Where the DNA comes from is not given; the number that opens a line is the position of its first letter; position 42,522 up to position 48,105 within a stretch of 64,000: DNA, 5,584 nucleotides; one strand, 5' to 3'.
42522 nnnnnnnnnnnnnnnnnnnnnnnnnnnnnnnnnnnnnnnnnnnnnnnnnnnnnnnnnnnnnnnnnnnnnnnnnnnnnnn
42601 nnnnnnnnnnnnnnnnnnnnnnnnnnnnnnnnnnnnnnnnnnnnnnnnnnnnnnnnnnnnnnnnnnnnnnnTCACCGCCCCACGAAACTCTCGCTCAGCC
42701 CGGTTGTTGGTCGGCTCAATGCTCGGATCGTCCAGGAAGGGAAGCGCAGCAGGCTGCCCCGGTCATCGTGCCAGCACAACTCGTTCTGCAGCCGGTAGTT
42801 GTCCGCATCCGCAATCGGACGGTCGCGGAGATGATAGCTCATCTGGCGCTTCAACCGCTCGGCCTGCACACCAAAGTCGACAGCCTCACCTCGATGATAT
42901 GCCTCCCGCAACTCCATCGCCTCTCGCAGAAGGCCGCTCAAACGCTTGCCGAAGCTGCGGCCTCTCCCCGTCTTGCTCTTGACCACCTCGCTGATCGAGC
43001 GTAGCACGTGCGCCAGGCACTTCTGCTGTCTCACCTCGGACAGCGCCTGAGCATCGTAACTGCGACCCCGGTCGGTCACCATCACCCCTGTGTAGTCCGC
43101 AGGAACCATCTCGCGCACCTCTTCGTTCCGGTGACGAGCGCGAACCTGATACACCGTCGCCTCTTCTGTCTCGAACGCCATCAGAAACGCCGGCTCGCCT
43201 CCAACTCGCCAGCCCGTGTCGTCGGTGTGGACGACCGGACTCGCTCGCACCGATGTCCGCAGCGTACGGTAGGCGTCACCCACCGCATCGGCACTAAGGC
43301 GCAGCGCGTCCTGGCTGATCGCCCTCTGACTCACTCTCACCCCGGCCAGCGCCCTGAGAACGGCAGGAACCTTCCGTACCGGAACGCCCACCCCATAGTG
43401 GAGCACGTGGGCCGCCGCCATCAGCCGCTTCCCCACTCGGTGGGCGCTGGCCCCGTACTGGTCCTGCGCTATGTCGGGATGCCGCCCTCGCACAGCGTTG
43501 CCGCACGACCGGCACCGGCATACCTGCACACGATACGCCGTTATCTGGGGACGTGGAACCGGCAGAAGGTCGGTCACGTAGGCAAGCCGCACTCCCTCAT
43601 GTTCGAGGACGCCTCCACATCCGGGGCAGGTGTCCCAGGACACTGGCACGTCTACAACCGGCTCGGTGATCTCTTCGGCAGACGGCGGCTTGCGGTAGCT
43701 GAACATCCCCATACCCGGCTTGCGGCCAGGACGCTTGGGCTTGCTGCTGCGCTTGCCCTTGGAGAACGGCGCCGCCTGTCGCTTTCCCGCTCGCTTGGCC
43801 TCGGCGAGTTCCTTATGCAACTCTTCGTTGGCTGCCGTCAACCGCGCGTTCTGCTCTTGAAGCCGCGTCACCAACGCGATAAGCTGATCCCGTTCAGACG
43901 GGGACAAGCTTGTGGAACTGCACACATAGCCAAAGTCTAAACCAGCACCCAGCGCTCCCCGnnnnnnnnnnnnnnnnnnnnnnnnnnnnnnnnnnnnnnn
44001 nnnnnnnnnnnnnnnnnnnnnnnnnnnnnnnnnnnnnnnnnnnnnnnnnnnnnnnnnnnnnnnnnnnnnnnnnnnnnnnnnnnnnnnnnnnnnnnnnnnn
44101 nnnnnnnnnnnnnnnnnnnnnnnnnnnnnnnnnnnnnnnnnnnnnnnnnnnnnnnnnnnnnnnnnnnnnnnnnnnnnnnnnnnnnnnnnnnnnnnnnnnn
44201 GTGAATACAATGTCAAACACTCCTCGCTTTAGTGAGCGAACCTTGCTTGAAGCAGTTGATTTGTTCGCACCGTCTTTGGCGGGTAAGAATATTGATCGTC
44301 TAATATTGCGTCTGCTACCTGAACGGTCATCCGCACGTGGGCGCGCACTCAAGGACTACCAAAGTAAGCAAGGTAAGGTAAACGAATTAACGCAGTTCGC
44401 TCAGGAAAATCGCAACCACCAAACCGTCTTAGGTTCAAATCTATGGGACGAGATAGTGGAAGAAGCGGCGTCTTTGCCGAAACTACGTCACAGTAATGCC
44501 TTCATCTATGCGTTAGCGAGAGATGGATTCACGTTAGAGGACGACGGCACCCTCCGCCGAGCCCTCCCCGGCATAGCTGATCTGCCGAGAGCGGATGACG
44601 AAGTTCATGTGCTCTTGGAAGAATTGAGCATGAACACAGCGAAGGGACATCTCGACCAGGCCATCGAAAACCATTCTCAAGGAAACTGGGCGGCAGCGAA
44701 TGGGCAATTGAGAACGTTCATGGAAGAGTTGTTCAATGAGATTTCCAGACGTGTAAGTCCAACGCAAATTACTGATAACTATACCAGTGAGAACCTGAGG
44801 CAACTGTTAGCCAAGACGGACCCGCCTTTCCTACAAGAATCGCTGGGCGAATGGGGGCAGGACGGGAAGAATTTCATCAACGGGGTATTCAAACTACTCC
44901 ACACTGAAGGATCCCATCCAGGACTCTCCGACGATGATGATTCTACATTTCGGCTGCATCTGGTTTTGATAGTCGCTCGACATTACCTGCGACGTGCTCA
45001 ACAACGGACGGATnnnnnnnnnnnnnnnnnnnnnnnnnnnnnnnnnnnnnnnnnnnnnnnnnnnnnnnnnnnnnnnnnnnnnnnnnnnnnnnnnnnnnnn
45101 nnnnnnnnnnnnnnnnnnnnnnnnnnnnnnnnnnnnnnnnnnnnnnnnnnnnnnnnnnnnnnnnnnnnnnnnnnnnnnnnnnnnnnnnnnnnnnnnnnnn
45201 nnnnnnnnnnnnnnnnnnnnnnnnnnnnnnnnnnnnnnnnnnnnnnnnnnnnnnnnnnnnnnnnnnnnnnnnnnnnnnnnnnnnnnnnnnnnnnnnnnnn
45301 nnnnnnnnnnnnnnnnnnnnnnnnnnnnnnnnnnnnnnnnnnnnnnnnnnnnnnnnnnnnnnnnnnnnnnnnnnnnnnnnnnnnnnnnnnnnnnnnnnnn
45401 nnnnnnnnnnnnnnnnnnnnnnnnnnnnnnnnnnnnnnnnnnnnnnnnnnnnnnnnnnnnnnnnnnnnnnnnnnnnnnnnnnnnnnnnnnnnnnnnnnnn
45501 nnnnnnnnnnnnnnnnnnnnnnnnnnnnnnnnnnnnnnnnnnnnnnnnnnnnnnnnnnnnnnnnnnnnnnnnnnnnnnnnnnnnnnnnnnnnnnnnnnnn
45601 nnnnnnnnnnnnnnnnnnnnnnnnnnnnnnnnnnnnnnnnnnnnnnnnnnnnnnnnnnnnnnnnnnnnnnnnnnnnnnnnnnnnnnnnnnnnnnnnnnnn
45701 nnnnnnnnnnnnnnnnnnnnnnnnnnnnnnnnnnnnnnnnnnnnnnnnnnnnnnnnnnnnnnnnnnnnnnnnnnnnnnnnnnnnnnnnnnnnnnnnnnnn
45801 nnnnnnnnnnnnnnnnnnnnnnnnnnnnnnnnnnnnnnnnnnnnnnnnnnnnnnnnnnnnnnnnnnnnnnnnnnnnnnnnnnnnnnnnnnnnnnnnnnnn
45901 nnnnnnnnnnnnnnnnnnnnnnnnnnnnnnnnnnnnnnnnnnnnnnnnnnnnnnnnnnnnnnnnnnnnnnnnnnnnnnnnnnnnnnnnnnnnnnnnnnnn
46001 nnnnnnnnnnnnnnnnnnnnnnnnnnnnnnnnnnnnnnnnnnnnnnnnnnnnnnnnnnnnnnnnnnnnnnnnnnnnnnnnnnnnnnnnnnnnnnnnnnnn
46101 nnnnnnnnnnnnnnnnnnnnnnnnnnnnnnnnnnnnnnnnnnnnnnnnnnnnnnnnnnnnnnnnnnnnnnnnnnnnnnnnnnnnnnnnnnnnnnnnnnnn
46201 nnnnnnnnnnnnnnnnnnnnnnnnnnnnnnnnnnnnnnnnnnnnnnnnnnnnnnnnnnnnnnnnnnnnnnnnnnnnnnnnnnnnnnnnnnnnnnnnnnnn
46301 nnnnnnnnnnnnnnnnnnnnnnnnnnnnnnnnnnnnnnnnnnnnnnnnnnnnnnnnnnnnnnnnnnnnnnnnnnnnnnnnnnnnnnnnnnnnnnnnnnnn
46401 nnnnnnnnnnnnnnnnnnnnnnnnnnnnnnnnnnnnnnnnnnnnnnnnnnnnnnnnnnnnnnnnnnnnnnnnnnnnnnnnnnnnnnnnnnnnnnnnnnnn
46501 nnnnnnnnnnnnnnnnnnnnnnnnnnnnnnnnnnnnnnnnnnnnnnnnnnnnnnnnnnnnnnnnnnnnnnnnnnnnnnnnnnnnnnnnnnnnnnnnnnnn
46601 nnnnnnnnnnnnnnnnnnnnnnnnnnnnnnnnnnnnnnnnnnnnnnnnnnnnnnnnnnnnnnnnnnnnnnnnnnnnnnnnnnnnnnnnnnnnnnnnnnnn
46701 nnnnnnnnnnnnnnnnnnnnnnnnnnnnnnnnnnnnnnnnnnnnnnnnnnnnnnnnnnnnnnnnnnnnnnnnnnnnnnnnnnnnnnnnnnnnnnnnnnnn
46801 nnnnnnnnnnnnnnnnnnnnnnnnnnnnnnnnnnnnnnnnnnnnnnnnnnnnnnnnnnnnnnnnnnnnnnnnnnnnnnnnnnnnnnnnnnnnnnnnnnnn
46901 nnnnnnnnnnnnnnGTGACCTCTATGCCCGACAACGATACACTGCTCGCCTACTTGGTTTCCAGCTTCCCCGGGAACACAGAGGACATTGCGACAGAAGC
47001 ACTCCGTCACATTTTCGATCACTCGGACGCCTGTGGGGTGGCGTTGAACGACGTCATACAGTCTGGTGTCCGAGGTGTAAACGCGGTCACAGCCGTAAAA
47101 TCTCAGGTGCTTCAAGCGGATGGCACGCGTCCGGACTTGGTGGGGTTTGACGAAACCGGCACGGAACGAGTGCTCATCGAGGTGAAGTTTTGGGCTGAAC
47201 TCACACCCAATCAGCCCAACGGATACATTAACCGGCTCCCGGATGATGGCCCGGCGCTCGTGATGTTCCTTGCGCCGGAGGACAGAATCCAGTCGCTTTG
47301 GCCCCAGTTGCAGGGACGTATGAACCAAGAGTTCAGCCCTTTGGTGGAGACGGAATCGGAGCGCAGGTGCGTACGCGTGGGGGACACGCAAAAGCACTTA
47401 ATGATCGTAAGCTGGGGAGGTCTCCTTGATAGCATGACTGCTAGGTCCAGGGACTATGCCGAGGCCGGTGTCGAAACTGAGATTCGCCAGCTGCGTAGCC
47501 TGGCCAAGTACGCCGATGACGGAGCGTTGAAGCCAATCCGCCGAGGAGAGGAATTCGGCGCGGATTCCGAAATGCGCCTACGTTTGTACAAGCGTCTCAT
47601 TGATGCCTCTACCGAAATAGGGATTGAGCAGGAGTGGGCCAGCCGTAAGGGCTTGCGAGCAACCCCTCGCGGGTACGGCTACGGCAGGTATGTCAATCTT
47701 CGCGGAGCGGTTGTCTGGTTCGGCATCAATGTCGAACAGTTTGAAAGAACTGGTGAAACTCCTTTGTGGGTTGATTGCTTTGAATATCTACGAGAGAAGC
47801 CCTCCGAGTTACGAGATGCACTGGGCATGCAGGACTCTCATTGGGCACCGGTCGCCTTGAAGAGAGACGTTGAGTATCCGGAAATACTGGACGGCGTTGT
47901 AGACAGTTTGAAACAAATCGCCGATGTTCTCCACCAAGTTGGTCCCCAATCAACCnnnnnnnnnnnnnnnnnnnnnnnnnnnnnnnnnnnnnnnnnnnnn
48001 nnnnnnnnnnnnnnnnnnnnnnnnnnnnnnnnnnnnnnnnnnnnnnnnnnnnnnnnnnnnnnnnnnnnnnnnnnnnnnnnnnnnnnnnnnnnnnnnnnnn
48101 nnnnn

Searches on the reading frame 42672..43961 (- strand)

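Call 58: search_protein_families(library=pfam, proteins=[window:42672-43961:-], max_evalue=0.001)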
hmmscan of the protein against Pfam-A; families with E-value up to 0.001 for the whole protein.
window:42672-43961:- (429 aa): 1 family
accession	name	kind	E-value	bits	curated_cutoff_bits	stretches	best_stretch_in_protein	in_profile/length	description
PF03050.20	DDE_Tnp_IS66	-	3.3e-18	66.5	23.1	1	176-356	4-184/284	Transposase IS66 family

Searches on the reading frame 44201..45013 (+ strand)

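Call 34: search_protein_families(library=pfam, proteins=[window:44201-45013:+], max_evalue=0.1)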
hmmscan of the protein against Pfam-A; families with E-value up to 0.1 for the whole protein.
window:44201-45013:+ (271 aa): 1 family
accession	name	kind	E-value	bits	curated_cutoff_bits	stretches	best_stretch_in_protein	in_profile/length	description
PF24957.1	DrmE_C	-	0.028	14.5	27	1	82-153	81-153/181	DISARM protein DrmE, C-terminal domain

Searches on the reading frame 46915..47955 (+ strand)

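Call 34: search_protein_families(library=pfam, proteins=[window:46915-47955:+], max_evalue=0.1)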
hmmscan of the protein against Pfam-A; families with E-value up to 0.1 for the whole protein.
window:46915-47955:+ (347 aa): 1 family
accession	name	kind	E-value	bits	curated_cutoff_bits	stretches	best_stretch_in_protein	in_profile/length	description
PF01427.22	Peptidase_M15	-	0.053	13.7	27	1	159-196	125-162/199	D-ala-D-ala dipeptidase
